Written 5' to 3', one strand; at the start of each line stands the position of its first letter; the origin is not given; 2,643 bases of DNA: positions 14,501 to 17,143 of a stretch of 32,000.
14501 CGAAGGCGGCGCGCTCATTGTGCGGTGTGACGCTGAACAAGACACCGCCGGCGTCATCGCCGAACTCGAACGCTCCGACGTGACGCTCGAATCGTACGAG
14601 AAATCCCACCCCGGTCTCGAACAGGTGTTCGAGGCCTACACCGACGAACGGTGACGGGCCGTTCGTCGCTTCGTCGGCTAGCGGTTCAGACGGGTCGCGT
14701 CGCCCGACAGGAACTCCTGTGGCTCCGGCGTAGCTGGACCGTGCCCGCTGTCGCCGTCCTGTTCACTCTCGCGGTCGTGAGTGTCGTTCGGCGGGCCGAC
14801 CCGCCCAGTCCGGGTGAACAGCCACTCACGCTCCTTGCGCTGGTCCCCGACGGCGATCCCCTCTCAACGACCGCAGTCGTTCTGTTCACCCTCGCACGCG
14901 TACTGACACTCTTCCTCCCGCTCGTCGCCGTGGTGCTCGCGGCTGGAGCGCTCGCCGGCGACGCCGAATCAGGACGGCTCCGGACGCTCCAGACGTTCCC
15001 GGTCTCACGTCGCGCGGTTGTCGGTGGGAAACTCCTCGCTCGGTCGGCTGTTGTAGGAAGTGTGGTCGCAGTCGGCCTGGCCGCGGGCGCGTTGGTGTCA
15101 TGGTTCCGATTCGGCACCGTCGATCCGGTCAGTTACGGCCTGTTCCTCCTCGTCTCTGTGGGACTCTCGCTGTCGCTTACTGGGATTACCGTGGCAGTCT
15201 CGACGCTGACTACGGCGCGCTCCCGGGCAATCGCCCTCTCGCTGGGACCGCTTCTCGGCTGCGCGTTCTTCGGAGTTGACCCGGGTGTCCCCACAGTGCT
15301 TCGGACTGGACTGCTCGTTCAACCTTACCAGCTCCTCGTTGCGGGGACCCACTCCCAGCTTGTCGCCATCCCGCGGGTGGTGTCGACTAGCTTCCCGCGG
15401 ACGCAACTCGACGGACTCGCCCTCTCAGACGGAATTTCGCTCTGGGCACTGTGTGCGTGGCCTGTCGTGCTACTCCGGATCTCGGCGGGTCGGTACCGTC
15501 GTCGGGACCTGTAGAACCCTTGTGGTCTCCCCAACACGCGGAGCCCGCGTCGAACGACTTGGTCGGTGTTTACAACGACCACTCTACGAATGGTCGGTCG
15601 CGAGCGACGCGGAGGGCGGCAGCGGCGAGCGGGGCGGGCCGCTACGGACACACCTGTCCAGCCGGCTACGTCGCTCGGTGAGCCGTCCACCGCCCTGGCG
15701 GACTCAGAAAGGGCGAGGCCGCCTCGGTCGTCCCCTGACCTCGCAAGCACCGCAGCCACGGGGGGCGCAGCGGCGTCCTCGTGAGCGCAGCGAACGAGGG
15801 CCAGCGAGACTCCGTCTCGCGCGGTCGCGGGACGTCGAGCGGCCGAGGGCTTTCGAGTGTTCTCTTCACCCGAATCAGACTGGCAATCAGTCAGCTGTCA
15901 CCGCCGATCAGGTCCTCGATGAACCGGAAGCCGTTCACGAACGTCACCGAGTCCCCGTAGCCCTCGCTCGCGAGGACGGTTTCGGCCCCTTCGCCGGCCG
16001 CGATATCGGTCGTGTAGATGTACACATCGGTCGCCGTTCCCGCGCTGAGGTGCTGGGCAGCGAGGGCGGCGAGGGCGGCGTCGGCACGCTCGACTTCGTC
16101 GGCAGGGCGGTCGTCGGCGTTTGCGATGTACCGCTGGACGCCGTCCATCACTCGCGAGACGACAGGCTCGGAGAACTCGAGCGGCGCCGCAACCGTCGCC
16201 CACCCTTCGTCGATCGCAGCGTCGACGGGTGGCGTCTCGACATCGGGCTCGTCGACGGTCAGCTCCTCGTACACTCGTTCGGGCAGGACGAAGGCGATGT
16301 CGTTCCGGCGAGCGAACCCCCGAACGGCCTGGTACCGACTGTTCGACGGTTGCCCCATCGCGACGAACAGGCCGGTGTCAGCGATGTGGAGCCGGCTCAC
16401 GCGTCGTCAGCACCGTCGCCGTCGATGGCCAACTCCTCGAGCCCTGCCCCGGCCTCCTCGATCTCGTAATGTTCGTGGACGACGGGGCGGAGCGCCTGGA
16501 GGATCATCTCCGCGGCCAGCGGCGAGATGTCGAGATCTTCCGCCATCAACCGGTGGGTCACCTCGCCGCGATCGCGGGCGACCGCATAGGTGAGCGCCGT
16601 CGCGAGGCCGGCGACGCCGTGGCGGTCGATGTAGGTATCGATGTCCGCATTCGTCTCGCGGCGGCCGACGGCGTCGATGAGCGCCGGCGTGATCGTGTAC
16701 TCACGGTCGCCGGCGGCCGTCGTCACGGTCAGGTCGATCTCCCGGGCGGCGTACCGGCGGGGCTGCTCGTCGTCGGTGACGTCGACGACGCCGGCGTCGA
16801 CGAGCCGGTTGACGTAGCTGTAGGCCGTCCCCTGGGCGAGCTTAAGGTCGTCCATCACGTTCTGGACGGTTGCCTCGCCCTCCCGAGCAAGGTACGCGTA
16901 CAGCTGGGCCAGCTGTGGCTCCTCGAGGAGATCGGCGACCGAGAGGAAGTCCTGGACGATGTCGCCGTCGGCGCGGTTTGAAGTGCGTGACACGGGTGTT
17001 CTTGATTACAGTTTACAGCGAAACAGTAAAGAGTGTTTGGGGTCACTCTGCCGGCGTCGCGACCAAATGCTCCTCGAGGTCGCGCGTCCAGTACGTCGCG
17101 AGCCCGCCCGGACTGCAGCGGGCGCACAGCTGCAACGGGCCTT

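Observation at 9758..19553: Three copies of a 42-bp palindromic module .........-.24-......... with invariant arms and spacing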

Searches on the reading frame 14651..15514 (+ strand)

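Call 100: search_protein_families(library=pfam, proteins=[window:14651-15514:+], max_evalue=0.0001)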
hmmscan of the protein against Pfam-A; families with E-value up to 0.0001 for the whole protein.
window:14651-15514:+ (287 aa): 3 families
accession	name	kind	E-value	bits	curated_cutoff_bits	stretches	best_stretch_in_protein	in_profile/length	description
PF12679.13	ABC2_membrane_2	-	5.6e-23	82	27.2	1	17-287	3-283/283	ABC-2 family transporter protein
PF12730.13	ABC2_membrane_4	-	5.2e-06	27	27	1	82-185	53-160/179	ABC-2 family transporter protein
PF12698.13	ABC2_membrane_3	-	4.8e-05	23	31.6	1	72-225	156-307/347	ABC-2 family transporter protein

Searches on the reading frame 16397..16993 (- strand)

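Call 100: search_protein_families(library=pfam, proteins=[window:16397-16993:-], max_evalue=0.0001)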
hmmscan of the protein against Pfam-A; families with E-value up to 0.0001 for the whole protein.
window:16397-16993:- (198 aa): 3 families
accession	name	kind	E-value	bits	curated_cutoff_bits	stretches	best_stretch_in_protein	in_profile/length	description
PF24218.1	DUF7437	-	1.1e-32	111.9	27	1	112-176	1-65/66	Family of unknown function (DUF7437)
PF01978.25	TrmB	-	5.3e-09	36.3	25.6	1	29-83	11-64/68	Sugar-specific transcriptional regulator TrmB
PF13412.12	HTH_24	-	6.9e-05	22.8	21.9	0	31-70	8-47/48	Winged helix-turn-helix DNA-binding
